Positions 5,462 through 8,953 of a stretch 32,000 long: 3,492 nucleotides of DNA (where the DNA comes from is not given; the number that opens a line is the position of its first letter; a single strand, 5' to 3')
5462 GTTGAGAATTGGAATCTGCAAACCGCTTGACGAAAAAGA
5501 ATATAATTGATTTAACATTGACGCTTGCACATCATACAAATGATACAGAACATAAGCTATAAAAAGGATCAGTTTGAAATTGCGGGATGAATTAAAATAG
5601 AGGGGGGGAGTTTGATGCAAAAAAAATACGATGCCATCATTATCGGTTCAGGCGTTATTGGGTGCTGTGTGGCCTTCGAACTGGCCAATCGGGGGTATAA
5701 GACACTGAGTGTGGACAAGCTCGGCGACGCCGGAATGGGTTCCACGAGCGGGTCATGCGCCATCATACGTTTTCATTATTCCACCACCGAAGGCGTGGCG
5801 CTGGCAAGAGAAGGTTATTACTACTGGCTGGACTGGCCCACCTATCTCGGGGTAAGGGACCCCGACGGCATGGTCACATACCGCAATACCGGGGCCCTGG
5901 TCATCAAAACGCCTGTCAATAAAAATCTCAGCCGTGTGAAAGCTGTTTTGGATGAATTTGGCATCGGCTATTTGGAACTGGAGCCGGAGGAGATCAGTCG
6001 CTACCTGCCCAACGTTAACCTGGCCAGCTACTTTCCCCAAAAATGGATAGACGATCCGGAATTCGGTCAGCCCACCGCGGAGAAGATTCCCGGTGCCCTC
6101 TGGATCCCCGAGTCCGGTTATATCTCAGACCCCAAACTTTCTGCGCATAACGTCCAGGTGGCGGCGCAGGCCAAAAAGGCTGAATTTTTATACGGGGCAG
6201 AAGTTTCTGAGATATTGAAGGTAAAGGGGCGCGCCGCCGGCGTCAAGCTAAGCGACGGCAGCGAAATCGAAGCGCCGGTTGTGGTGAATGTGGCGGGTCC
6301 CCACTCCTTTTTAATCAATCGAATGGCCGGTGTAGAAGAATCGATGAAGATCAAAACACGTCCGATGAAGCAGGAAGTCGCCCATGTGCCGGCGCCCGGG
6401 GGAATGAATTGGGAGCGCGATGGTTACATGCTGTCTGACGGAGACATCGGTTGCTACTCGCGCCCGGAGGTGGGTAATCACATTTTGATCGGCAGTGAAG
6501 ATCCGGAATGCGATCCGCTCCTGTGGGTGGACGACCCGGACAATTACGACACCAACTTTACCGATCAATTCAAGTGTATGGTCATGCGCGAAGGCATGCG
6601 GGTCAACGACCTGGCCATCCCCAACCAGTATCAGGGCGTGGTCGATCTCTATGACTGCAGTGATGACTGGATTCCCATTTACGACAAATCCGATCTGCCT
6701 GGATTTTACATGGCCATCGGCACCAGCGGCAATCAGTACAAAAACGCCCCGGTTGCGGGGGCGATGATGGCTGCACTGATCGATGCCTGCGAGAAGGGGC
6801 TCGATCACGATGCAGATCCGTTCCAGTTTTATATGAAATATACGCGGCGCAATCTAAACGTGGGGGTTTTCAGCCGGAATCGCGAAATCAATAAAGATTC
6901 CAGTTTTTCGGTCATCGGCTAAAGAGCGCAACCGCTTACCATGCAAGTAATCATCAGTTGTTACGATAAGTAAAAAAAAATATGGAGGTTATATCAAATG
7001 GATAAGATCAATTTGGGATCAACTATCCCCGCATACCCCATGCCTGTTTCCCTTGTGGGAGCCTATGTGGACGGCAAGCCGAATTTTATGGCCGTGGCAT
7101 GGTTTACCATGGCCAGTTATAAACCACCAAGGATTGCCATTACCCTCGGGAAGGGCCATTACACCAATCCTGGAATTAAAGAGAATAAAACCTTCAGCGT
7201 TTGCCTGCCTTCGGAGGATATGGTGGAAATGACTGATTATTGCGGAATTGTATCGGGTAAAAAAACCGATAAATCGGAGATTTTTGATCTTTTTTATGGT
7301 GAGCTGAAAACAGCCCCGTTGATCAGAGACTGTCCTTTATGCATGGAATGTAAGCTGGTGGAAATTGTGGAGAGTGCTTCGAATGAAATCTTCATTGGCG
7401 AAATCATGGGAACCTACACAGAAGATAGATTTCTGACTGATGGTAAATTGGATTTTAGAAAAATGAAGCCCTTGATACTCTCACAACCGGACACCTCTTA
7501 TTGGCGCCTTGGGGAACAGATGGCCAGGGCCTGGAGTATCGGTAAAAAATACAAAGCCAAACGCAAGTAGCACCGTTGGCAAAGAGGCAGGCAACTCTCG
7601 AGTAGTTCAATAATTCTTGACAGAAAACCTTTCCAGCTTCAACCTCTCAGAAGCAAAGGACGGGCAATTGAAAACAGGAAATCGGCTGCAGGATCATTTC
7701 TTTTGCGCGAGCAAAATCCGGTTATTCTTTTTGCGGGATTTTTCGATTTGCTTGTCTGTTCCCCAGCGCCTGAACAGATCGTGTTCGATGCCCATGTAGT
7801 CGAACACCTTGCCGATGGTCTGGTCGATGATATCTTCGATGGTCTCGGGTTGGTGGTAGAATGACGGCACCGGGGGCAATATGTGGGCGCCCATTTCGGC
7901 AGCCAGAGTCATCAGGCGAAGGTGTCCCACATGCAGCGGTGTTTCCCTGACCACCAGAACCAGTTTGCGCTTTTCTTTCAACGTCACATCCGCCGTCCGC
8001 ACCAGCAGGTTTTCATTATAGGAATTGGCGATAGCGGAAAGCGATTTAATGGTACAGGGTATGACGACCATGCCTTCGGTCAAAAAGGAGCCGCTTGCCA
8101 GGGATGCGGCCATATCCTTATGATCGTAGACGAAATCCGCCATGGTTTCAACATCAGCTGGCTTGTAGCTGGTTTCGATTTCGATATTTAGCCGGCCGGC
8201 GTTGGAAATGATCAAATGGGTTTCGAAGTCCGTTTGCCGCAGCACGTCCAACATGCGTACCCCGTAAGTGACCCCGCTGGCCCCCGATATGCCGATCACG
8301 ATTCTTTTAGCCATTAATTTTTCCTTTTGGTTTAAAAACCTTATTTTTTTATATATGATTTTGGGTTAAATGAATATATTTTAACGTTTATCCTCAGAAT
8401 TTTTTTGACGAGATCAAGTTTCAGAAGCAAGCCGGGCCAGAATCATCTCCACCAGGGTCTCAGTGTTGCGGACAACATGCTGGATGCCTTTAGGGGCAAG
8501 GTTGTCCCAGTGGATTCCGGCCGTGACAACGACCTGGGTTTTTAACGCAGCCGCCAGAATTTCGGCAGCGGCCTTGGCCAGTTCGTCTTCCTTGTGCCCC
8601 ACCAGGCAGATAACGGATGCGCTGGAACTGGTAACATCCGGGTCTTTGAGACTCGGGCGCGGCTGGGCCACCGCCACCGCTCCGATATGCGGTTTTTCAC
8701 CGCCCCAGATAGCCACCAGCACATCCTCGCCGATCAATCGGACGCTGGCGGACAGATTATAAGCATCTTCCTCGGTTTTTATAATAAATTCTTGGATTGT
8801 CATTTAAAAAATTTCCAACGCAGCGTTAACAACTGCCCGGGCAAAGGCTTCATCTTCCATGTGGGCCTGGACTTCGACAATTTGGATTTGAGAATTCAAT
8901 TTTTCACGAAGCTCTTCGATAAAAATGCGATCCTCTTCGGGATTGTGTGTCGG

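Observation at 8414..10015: Tm-1-like (UPF0261) ATP-binding protein translationally coupled to an LpdD-like prenyl-flavin accessory protein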

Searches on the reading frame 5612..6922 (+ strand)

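Call 4: search_protein_families(library=pfam, proteins=[window:5612-6922:+])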
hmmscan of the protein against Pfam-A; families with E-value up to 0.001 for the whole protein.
window:5612-6922:+ (436 aa): 2 families
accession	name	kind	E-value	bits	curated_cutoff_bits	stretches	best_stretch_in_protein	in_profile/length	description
PF01266.30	DAO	-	1e-43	150.7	27.9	1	7-389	1-353/353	FAD dependent oxidoreductase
PF13450.12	NAD_binding_8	-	0.00024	21.7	21.9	1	10-46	1-37/68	NAD(P)-binding Rossmann-like domain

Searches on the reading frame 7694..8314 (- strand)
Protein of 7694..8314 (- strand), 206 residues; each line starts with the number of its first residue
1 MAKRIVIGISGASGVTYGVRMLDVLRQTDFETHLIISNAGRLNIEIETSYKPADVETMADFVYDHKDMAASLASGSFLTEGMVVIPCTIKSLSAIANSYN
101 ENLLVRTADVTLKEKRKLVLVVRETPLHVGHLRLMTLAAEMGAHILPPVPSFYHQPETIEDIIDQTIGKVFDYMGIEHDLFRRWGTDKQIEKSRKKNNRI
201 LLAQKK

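Call 4: search_protein_families(library=pfam, proteins=[window:7694-8314:-])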
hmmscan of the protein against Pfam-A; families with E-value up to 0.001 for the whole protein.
window:7694-8314:- (206 aa): 1 family
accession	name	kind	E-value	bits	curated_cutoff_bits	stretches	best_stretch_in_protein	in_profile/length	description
PF02441.25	Flavoprotein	-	3.5e-41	140.9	22.7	1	3-172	1-160/162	Flavoprotein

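Call 5: search_protein_families(library=ncbifam, proteins=[window:7694-8314:-], max_evalue=0.00001)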
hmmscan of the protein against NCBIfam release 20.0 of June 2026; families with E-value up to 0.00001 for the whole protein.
window:7694-8314:- (206 aa): 4 families
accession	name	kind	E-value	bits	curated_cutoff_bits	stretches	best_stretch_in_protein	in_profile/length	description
NF004685.0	PRK06029.1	subfamily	1.3e-78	263.4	188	1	3-185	2-185/187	UbiX family flavin prenyltransferase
TIGR00421.1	ubiX_pad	subfamily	7.8e-72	240.8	108.9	1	4-184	1-181/181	UbiX family flavin prenyltransferase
NF041206.1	VdcB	exception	4e-71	238.5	290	1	4-185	1-183/184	non-oxidative hydroxyarylic acid decarboxylases subunit B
NF041218.1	BagM_FevK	exception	9.1e-58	195.1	420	1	4-189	2-188/215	bagremycin/ferroverdin biosynthesis UbiX family decarboxylase BagM/FevK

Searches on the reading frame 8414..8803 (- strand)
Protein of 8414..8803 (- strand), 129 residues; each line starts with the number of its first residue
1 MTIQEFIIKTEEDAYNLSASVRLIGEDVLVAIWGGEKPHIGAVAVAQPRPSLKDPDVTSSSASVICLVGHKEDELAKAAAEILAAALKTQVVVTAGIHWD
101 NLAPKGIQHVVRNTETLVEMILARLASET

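Call 4: search_protein_families(library=pfam, proteins=[window:8414-8803:-])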
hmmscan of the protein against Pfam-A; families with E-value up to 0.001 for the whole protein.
window:8414-8803:- (129 aa): 2 families
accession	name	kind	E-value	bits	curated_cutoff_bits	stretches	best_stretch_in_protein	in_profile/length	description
PF21758.2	PAC_bac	-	5.3e-38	129.7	27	1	12-125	2-114/115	Bacterial proteasome assembling chaperone-like protein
PF16093.10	PAC4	-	0.00092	19.6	31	0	32-95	15-75/77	Proteasome assembly chaperone 4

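Call 5: search_protein_families(library=ncbifam, proteins=[window:8414-8803:-], max_evalue=0.00001)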
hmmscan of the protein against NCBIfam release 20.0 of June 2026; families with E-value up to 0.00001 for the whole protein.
window:8414-8803:- (129 aa): 0 families

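Call 7: search_solved_structures(query=window:8414-8803:-, max_evalue=1, show_alignments=2)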
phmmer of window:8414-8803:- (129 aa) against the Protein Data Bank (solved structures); distinct sequences matched with E-value up to 1: 3.
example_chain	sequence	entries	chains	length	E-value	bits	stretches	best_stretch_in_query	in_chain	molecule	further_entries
8pzh_A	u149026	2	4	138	1.7e-06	31.4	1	9-125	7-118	Protein LpdD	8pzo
8p4w_A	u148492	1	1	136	1.7e-06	31.3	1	9-125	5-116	Protein LpdD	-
8po5_A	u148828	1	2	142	1.8e-06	31.3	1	9-124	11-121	Protein LpdD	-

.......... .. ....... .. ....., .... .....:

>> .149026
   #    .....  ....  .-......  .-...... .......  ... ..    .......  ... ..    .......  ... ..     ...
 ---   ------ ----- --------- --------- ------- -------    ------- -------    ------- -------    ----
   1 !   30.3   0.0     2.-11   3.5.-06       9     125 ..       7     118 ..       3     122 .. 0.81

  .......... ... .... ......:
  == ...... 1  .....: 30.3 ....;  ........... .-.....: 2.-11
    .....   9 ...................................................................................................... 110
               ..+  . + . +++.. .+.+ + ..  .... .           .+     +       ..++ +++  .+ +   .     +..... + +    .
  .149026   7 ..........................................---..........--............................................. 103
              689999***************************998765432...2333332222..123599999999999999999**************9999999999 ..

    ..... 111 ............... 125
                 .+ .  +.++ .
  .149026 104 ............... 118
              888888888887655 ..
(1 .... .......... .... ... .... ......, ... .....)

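Call 46: find_homologous_proteins(query=window:8414-8803:-, max_evalue=0.001)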
Query window:8414-8803:- (129 aa): 2187 proteins with E <= 0.001 among 2249 candidates; the best 120 are listed.
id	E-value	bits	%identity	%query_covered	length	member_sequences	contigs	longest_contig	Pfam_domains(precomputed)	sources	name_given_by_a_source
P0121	3.2e-75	268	100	100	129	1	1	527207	PF21758.3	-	-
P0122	9.1e-75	266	99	100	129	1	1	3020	PF21758.3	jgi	jgi:hypothetical protein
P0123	3.1e-74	264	98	100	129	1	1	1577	PF21758.3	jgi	jgi:hypothetical protein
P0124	8.5e-68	244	90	100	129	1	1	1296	PF21758.3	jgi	jgi:hypothetical protein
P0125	1.7e-66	239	88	100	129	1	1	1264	PF21758.3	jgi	jgi:hypothetical protein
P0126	1.9e-66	239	89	99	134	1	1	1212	PF21758.3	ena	-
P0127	2.2e-66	239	88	99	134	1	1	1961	PF21758.3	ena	-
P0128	4.2e-66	238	88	100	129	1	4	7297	PF21758.3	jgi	jgi:hypothetical protein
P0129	4.4e-66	238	88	100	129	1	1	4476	PF21758.3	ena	-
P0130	9.9e-66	237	88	100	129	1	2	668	PF21758.3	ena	-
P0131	3.9e-65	235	88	99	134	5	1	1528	PF21758.3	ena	-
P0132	2.8e-64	232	86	99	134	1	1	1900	PF21758.3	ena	-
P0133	3.2e-64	232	86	100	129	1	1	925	PF21758.3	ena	-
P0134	4.1e-64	232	85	100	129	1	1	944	PF21758.3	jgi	-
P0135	4.2e-64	232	85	100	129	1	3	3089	PF21758.3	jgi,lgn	-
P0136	5.4e-64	231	84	100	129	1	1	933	PF21758.3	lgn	-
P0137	5.4e-64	231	88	100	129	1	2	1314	PF21758.3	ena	-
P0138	5.8e-64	231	87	99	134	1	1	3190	PF21758.3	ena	-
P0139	6.8e-64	231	85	100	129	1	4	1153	PF21758.3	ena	-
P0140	6.9e-64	231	85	100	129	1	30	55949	PF21758.3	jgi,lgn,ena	jgi:gallate decarboxylase subunit D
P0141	8.5e-64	231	85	100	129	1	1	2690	PF21758.3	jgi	-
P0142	1.5e-63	230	87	100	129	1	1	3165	PF21758.3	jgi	jgi:hypothetical protein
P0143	1.6e-63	230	85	100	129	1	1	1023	PF21758.3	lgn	-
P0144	2.0e-63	229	84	99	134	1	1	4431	PF21758.3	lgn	-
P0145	2.1e-63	229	84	100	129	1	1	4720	PF21758.3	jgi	-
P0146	2.9e-63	229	86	99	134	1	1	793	PF21758.3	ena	-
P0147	3.5e-63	229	85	99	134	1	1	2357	PF21758.3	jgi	jgi:hypothetical protein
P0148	3.9e-63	229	86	99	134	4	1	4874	PF21758.3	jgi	jgi:hypothetical protein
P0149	4.0e-63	229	87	100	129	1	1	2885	PF21758.3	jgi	jgi:hypothetical protein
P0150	4.2e-63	228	86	99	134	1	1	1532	PF21758.3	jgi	jgi:hypothetical protein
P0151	4.5e-63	228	85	99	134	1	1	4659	PF21758.3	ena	-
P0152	7.8e-63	228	85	100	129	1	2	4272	PF21758.3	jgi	jgi:hypothetical protein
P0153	8.5e-63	227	85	99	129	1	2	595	PF21758.3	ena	-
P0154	8.7e-63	227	87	100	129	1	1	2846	PF21758.3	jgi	jgi:hypothetical protein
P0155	1.0e-62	227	84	99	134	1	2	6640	PF21758.3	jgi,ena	-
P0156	1.0e-62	227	82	100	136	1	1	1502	PF21758.3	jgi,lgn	jgi:hypothetical protein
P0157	1.0e-62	227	84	99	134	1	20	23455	PF21758.3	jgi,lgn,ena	jgi:hypothetical protein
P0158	1.0e-62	227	86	99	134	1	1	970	PF21758.3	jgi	jgi:hypothetical protein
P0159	1.2e-62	227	85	99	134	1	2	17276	PF21758.3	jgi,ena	jgi:hypothetical protein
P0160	1.3e-62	227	86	99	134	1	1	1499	PF21758.3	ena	-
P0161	1.8e-62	226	85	100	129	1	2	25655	PF21758.3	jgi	jgi:hypothetical protein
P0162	2.2e-62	226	84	99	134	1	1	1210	PF21758.3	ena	-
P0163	2.3e-62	226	85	99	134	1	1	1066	PF21758.3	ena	-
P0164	2.8e-62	226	84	99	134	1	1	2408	PF21758.3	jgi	jgi:hypothetical protein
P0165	3.1e-62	226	84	100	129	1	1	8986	PF21758.3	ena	-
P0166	3.2e-62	226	85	100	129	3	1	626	PF21758.3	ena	-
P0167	3.2e-62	226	85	100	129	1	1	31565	PF21758.3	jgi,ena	jgi:hypothetical protein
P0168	3.7e-62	225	81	99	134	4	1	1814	PF21758.3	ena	-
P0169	4.0e-62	225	84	99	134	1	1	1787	PF21758.3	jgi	jgi:hypothetical protein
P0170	6.2e-62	225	84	99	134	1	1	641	PF21758.3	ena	-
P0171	6.5e-62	225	81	99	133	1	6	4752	PF21758.3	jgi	jgi:hypothetical protein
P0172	7.3e-62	224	85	99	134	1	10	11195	PF21758.3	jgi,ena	jgi:hypothetical protein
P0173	1.6e-61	223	84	97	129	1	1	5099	PF21758.3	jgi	jgi:hypothetical protein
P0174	2.3e-61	223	80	99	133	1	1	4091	PF21758.3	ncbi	-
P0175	2.4e-61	223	83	99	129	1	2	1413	PF21758.3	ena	-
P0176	2.4e-61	223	84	99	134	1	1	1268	PF21758.3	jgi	jgi:hypothetical protein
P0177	3.1e-61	222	82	99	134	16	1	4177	PF21758.3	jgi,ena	-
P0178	3.1e-61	222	82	99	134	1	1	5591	PF21758.3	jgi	-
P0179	3.6e-61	222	84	99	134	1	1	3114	PF21758.3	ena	-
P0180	3.9e-61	222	82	99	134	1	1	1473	PF21758.3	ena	-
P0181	3.9e-61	222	83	99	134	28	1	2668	PF21758.3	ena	-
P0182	4.6e-61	222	80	99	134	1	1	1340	PF21758.3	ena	-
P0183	4.7e-61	222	80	99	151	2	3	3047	PF21758.3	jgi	jgi:hypothetical protein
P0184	6.0e-61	222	82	99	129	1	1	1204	PF21758.3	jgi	jgi:hypothetical protein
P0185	6.4e-61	221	81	100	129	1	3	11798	PF21758.3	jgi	jgi:hypothetical protein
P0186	6.5e-61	221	82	99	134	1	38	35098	PF21758.3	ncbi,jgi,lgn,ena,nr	ncbi:MAG: hypothetical protein PVH74_06735 [Desulfobacterales bacterium]|jgi:hypothetical protein|nr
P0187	6.6e-61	221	82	99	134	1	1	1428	PF21758.3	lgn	-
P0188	7.2e-61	221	83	99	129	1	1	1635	PF21758.3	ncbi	-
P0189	1.1e-60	221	80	99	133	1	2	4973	PF21758.3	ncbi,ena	-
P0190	1.2e-60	221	80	99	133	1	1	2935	PF21758.3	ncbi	-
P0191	1.3e-60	220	82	100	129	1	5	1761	PF21758.3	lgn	-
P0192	1.3e-60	220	79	99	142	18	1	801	PF21758.3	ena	-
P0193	1.5e-60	220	80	99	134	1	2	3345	PF21758.3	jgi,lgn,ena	jgi:hypothetical protein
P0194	1.7e-60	220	82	100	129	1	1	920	PF21758.3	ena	-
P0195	1.8e-60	220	82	99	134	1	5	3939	PF21758.3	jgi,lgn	jgi:hypothetical protein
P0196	1.8e-60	220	80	99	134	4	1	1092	PF21758.3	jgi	jgi:hypothetical protein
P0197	1.8e-60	220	80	99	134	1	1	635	PF21758.3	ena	-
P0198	2.1e-60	220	81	99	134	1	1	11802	PF21758.3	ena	-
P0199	2.2e-60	220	79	99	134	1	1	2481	PF21758.3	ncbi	-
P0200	2.3e-60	220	82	100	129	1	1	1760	PF21758.3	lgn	-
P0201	2.5e-60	220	84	99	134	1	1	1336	PF21758.3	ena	-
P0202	3.9e-60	219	82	99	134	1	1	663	PF21758.3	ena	-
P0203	5.1e-60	219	82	99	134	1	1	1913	PF21758.3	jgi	jgi:hypothetical protein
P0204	5.3e-60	218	80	99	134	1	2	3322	PF21758.3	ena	-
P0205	5.8e-60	218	80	99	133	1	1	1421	PF21758.3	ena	-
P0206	7.5e-60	218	81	100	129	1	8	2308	PF21758.3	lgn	-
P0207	1.0e-59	218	80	99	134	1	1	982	PF21758.3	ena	-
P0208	1.1e-59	217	79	99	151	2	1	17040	PF21758.3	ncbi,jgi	jgi:hypothetical protein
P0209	1.3e-59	217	78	99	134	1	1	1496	PF21758.3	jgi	jgi:hypothetical protein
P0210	1.3e-59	217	79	100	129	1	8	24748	PF21758.3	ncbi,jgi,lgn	ncbi:MAG: hypothetical protein PVG35_14770 [Desulfobacterales bacterium]|jgi:hypothetical protein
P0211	1.4e-59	217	80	99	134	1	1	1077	PF21758.3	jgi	jgi:hypothetical protein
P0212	1.4e-59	217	78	99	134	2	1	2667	PF21758.3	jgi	-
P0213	1.9e-59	217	80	100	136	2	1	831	PF21758.3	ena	-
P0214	2.3e-59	216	79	100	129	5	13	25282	PF21758.3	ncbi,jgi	ncbi:MAG: hypothetical protein PVH53_13280 [Desulfobacterales bacterium]|jgi:hypothetical protein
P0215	2.4e-59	216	80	99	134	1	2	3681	PF21758.3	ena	-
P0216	2.5e-59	216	79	99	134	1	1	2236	PF21758.3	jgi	jgi:hypothetical protein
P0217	2.9e-59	216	80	99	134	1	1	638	PF21758.3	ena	-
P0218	3.1e-59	216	80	99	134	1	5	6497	PF21758.3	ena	-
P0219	3.2e-59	216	80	99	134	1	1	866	PF21758.3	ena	-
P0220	3.3e-59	216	80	99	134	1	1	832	PF21758.3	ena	-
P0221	3.3e-59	216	80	99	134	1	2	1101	PF21758.3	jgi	jgi:hypothetical protein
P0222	5.0e-59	215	78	99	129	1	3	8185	PF21758.3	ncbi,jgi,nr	ncbi:MAG: hypothetical protein JRE88_09870 [Deltaproteobacteria bacterium]|jgi:hypothetical protein|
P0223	5.1e-59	215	77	99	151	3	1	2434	PF21758.3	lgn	-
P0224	5.7e-59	215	79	99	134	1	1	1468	PF21758.3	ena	-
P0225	5.9e-59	215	77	99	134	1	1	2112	PF21758.3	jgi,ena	-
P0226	6.2e-59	215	80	99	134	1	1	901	PF21758.3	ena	-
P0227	7.2e-59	215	80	99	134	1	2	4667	PF21758.3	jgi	jgi:hypothetical protein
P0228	8.1e-59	215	79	99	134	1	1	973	PF21758.3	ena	-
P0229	9.0e-59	215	80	99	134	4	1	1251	PF21758.3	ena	-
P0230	1.2e-58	214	79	99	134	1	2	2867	PF21758.3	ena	-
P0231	1.3e-58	214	79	100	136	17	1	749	PF21758.3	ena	-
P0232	1.4e-58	214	80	99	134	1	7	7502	PF21758.3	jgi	jgi:gallate decarboxylase subunit D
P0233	1.6e-58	214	77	99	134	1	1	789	PF21758.3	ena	-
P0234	1.7e-58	214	77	99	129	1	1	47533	PF21758.3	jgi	-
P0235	1.8e-58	214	78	99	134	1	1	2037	PF21758.3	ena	-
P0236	2.2e-58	213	79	99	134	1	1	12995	PF21758.3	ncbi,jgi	ncbi:MAG: hypothetical protein P8X80_08620 [Desulfobacterales bacterium]|jgi:hypothetical protein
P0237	3.2e-58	213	79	99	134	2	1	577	PF21758.3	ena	-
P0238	3.4e-58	213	79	99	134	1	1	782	PF21758.3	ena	-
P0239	3.7e-58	213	82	100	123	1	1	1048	PF21758.3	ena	-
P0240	3.7e-58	213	77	99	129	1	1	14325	PF21758.3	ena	-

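Call 85: predict_structure(alignment_id=A4)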
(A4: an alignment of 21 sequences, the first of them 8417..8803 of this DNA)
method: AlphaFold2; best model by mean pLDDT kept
length: 129 residues; sequences in the alignment: 21
mean_pLDDT: 56.7   pTM: 0.54
mean pLDDT of the five models: 56.7, 51.1, 50.0, 48.5, 43.8
residues with pLDDT >= 90: 0; 70-90: 27; 50-70: 54; < 50: 48
segments of 3 or more residues with pLDDT < 50: 41-45, 47-75, 91-97
pLDDT, mean of each block of 10 residues (from residue 1): 73 68 61 57 44 39 42 48 50 49 67 70 70
secondary structure, 60 per line:
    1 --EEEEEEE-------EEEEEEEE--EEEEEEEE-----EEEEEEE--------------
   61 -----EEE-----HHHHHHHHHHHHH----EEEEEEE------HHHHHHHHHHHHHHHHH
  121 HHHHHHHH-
elements in order: E3-9 E17-24 E27-34 E40-46 E66-68 H74-86 E91-97 H104-128

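Call 87: fold_search(model_id=the predicted structure, library=pdb)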
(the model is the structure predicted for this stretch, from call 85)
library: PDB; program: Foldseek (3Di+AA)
matches with E <= 10: 249; with E <= 0.001: 0
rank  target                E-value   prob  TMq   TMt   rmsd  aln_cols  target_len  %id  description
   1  3hkm_A                5.1e-01  0.10  0.21  0.16   9.9       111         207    8  Crystal Structure of rice(Oryza sativa) Rrp46 (released 2010-01-26)
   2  4r5j_B                5.7e-01  0.05  0.18  0.12  14.0       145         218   11  Crystal structure of the DnaK C-terminus (Dnak-SBD-A) (released 2014-09-10)
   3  3epu_B                6.4e-01  0.08  0.23  0.23  15.0       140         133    8  Crystal Structure of STM2138, a novel virulence chaperone in Salmonella (released 2009-09-29)
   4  3d4j_A                6.4e-01  0.08  0.20  0.08  14.4       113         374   11  Crystal structure of Human mevalonate diphosphate decarboxylase (released 2008-12-16)
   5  6zhi_C                7.7e-01  0.04  0.17  0.12  13.9       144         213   10  Structure of the Plasmodium falciparum Hsp70-x substrate binding domain in complex with hydrophobic peptide (released 2020-09-09)
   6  5g06_B                8.1e-01  0.10  0.21  0.13  13.5       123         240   10  Cryo-EM structure of yeast cytoplasmic exosome (released 2016-06-15)
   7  4wv7_A                9.1e-01  0.04  0.18  0.17  13.7       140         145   11  HEAT SHOCK PROTEIN 70 SUBSTRATE BINDING DOMAIN WITH COVALENTLY LINKED NOVOLACTONE (released 2015-01-14)
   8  7xmj_B                9.7e-01  0.13  0.25  0.13  13.5       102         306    9  Crystal structure of carbohydrate esterase family 7 acetyl xylan esterase (released 2023-05-31)
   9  5wtq_C                1.0e+00  0.09  0.23  0.28  14.6       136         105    6  Crystal structure of human proteasome-assembling chaperone PAC4 (released 2017-03-22)
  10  5wtq_A                1.0e+00  0.08  0.24  0.27  14.4       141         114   12  Crystal structure of human proteasome-assembling chaperone PAC4 (released 2017-03-22)
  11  3fcy_A                1.0e+00  0.08  0.24  0.12  12.5       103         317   11  Crystal Structure of Acetyl Xylan Esterase 1 from Thermoanaerobacterium sp. JW/SL YS485 (released 2009-11-17)
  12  4r5j_D                1.1e+00  0.04  0.18  0.12  13.5       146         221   12  Crystal structure of the DnaK C-terminus (Dnak-SBD-A) (released 2014-09-10)
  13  6zhi_B                1.1e+00  0.04  0.13  0.08  14.0        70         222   13  Structure of the Plasmodium falciparum Hsp70-x substrate binding domain in complex with hydrophobic peptide (released 2020-09-09)
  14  1dky_B                1.3e+00  0.04  0.19  0.14  13.2       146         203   12  THE SUBSTRATE BINDING DOMAIN OF DNAK IN COMPLEX WITH A SUBSTRATE PEPTIDE, DETERMINED FROM TYPE 2 NATIVE CRYSTALS (released 1996-12-07)
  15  6zhi_A                1.3e+00  0.04  0.13  0.08  14.0        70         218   13  Structure of the Plasmodium falciparum Hsp70-x substrate binding domain in complex with hydrophobic peptide (released 2020-09-09)
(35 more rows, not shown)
